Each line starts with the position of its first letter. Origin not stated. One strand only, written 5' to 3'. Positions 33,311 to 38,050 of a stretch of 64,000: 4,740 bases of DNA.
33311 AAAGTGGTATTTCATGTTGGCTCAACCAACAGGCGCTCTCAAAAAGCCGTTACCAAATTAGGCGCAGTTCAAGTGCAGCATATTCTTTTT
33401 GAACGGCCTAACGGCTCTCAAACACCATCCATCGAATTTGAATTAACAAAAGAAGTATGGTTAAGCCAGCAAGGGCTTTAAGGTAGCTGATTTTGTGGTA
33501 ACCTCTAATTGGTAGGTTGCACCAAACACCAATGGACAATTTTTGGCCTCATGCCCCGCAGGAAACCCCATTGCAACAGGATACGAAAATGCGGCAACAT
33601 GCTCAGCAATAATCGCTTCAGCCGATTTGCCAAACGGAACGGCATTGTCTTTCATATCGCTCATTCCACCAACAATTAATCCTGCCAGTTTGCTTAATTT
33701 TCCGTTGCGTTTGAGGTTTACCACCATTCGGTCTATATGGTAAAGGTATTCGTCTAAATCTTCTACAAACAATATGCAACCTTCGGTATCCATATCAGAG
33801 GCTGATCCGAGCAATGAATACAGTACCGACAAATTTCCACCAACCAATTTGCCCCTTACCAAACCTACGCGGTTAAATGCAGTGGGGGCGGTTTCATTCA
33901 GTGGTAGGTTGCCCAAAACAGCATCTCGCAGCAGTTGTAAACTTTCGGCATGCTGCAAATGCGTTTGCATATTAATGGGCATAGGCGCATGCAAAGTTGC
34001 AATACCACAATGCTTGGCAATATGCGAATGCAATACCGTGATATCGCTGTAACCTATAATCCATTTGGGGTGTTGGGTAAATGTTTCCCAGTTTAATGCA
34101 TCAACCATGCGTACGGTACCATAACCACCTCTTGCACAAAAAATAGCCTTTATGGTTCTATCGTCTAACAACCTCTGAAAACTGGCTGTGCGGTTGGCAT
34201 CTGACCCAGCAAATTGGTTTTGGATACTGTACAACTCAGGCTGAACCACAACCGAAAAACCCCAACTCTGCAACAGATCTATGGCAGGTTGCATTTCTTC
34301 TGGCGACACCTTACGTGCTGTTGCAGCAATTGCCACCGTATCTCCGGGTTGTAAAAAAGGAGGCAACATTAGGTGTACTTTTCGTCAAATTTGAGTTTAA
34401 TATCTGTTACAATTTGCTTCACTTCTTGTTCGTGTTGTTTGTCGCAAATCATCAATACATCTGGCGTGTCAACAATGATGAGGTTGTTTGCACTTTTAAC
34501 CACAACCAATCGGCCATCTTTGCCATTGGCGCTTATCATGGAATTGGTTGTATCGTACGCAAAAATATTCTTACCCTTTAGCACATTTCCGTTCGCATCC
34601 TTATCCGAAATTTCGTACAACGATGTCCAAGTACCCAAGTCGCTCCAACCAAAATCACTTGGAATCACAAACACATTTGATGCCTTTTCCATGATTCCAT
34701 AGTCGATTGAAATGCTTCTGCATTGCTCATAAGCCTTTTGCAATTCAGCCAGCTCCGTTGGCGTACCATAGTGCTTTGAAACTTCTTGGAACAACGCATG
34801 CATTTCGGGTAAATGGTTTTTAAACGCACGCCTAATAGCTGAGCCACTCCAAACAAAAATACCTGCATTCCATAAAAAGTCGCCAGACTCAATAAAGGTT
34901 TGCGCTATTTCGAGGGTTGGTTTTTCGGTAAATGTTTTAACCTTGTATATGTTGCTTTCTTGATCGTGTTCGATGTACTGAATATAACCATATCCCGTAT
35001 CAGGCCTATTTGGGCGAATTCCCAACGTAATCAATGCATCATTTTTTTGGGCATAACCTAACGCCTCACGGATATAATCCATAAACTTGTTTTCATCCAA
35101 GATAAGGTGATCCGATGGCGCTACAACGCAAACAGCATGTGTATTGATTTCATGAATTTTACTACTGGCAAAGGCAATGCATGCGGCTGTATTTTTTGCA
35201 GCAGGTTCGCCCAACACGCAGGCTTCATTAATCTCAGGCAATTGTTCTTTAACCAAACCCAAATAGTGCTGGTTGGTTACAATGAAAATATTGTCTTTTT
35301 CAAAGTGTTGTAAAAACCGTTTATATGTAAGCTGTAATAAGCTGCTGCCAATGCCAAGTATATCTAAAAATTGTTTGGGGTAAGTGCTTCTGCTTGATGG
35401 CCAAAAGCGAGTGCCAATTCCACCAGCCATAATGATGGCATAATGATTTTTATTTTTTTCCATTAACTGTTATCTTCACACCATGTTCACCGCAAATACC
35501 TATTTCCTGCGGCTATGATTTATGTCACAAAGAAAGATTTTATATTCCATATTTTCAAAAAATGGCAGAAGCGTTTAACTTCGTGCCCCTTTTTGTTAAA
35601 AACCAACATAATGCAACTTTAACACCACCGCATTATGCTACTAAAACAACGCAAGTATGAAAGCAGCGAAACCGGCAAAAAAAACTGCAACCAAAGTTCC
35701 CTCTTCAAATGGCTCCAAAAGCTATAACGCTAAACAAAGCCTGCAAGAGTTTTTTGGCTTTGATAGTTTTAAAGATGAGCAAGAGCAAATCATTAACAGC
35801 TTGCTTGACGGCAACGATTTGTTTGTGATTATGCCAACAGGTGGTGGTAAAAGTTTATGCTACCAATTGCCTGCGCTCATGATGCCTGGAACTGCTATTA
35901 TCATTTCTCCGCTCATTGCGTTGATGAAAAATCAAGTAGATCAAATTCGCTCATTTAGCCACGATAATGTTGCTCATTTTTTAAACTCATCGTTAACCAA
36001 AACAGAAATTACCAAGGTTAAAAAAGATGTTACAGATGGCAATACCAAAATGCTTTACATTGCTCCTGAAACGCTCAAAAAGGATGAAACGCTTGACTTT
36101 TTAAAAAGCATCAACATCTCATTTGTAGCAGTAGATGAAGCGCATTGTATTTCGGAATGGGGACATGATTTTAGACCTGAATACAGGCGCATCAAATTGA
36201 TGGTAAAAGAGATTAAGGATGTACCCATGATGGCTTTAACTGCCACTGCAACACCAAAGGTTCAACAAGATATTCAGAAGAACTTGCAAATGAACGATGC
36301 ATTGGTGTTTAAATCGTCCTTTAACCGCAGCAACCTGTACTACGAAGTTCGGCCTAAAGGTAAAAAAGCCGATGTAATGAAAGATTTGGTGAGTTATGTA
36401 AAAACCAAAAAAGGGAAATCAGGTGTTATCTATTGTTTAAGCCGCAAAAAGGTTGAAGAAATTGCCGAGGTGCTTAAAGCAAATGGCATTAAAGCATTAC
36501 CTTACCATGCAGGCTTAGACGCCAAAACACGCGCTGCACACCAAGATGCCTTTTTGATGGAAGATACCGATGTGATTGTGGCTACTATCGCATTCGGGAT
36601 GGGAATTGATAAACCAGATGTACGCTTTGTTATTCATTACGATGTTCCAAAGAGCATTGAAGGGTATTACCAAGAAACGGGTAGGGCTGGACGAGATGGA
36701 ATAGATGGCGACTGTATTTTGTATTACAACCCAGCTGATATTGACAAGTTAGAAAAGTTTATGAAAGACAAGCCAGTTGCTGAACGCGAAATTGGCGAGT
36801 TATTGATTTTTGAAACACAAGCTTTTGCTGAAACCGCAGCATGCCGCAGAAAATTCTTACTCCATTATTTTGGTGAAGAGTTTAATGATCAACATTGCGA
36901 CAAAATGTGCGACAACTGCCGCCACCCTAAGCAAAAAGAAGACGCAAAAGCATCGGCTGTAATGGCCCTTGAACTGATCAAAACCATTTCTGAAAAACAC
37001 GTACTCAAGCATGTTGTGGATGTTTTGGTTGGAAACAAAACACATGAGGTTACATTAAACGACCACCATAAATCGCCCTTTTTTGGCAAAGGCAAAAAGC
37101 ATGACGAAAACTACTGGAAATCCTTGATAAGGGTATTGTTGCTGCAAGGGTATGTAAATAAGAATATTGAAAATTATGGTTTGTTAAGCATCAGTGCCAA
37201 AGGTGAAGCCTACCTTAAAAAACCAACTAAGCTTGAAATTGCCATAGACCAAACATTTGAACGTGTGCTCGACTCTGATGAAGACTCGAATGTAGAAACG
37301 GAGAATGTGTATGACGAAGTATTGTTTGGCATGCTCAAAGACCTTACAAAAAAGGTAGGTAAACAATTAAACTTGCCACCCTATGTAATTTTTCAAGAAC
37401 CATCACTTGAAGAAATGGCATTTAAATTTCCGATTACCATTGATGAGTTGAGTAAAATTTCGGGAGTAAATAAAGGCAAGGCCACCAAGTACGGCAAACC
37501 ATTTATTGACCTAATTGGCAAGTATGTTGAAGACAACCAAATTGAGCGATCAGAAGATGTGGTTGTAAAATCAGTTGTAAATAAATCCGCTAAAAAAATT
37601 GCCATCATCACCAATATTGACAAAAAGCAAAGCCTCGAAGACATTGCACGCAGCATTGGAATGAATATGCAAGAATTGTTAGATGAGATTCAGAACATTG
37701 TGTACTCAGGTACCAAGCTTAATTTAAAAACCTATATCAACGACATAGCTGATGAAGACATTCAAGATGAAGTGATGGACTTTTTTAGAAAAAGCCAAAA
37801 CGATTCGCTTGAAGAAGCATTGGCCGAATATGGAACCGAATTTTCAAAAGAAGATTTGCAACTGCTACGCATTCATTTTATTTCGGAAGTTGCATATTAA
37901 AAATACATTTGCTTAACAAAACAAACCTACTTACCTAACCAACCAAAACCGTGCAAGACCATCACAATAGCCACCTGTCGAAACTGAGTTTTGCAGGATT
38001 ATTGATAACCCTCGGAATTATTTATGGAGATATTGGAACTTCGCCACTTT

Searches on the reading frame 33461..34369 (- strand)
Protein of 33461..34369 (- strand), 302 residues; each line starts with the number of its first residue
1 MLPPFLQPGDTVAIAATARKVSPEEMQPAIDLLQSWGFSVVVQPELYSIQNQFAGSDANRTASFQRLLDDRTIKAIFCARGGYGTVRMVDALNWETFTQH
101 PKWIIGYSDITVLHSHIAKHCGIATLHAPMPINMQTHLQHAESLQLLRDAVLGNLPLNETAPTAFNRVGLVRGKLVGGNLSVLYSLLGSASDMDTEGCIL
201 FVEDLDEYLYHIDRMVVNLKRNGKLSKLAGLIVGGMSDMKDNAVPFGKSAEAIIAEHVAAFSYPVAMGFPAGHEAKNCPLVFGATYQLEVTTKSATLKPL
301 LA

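Call 64: search_protein_families(library=pfam, proteins=[window:33461-34369:-])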
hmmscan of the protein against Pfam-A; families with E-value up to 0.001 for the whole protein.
window:33461-34369:- (302 aa): 2 families
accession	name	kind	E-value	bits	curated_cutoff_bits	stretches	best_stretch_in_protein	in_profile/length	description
PF02016.21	Peptidase_S66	-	2.3e-37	128.3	25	1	12-128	1-121/121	LD-carboxypeptidase N-terminal domain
PF17676.7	Peptidase_S66C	-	7.1e-31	107.7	23.7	1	172-288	1-120/120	LD-carboxypeptidase C-terminal domain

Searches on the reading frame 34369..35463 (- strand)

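Call 64: search_protein_families(library=pfam, proteins=[window:34369-35463:-])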
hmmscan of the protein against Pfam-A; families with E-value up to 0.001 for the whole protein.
window:34369-35463:- (364 aa): 3 families
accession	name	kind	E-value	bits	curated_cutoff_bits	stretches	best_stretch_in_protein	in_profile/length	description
PF00483.29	NTP_transferase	-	3.4e-40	138.6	21.2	1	9-290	2-243/245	Nucleotidyl transferase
PF22640.1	ManC_GMP_beta-helix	-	3.7e-08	33.6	27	1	302-353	5-53/55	MannoseP isomerase/GMP-like beta-helix domain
PF12804.13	NTP_transf_3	-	2.5e-05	24.9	27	1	9-133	1-109/160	MobA-like NTP transferase domain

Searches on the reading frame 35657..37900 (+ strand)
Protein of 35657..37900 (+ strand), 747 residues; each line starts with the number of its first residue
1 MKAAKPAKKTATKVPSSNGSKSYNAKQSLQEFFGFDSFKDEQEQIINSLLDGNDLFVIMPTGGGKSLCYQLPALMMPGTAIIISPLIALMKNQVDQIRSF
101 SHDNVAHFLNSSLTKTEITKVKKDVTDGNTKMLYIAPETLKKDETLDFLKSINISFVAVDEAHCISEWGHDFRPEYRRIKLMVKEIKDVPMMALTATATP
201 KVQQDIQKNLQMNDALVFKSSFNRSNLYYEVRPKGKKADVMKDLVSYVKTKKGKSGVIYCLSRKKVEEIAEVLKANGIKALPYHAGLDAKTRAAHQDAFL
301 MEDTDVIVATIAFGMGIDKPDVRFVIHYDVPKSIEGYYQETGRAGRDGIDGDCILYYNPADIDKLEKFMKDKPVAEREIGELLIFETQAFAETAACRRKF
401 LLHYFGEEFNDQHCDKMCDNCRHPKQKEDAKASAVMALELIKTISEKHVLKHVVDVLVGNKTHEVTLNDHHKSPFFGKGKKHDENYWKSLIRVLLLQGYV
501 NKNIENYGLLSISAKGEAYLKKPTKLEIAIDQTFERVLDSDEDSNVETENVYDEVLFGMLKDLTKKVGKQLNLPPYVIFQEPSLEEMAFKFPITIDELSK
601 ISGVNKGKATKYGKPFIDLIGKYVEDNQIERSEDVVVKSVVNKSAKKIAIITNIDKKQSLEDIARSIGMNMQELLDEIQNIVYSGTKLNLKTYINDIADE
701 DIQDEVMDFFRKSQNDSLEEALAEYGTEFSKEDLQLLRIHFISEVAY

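Call 64: search_protein_families(library=pfam, proteins=[window:35657-37900:+])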
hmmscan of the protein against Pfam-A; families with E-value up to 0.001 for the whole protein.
window:35657-37900:+ (747 aa): 7 families
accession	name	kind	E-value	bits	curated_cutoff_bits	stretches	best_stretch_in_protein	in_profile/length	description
PF00270.35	DEAD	-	1e-29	103.9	26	1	41-203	3-164/167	DEAD/DEAH box helicase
PF09382.16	RQC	-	3.3e-24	85.4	23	1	424-533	1-110/114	RQC domain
PF00271.37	Helicase_C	-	3.7e-22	79.1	23.5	1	240-348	5-110/110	Helicase conserved C-terminal domain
PF21220.3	RecQ-1-like_HTH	-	5.7e-19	68.4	27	1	644-694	1-51/51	RecQ-1-like, helix-turn-helix domain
PF16124.10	RecQ_Zn_bind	-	3.1e-14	53.9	25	1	359-422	1-66/66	RecQ zinc-binding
PF00570.28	HRDC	-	6.6e-13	48.9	23.8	1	555-620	3-68/68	HRDC domain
PF04851.21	ResIII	-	1.3e-08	35.3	22.5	1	39-198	5-162/164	Type III restriction enzyme, res subunit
